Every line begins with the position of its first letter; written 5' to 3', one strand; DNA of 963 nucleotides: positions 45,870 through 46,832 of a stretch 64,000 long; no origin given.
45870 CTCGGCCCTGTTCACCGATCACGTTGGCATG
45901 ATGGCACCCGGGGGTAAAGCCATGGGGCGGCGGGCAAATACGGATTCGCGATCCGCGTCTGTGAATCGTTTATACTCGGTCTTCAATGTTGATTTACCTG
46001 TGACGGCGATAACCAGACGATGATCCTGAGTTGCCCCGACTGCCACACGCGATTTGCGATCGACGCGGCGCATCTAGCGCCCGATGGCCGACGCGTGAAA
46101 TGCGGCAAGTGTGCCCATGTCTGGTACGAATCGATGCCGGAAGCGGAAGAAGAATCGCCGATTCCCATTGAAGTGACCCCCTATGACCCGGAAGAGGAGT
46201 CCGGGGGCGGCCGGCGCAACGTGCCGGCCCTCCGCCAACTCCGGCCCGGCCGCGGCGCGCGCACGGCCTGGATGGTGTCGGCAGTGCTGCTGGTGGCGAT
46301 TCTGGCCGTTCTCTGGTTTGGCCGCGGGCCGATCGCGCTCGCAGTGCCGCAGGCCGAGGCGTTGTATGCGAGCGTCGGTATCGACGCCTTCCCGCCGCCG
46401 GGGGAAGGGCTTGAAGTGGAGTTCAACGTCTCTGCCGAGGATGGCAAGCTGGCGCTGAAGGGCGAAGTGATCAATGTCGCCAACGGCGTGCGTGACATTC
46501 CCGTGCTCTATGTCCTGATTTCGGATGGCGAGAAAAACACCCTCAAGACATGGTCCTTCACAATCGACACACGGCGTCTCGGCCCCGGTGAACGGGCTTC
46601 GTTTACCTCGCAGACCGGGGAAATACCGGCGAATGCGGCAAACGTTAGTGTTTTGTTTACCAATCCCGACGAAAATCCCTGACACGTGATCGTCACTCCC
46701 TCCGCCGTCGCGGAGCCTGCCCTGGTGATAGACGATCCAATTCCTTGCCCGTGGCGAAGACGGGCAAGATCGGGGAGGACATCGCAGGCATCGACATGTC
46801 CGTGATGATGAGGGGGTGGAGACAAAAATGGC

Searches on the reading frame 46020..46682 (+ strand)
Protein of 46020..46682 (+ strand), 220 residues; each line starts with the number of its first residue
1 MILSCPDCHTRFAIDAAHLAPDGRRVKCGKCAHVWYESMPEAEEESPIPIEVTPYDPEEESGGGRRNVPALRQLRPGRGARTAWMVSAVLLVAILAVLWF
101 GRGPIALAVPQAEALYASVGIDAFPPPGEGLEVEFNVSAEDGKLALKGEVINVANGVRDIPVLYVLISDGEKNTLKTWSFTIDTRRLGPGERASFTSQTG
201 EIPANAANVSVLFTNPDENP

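Call 61: search_protein_families(library=pfam, proteins=[window:46020-46682:+], max_evalue=0.00001)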
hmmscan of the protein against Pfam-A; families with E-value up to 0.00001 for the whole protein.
window:46020-46682:+ (220 aa): 2 families
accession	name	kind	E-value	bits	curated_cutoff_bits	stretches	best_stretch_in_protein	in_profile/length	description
PF13717.11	Zn_ribbon_4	-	3.8e-13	49.6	30.3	1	1-35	1-35/36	zinc-ribbon domain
PF13719.11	Zn_ribbon_5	-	1e-10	41.6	29.3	1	1-35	1-35/37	zinc-ribbon domain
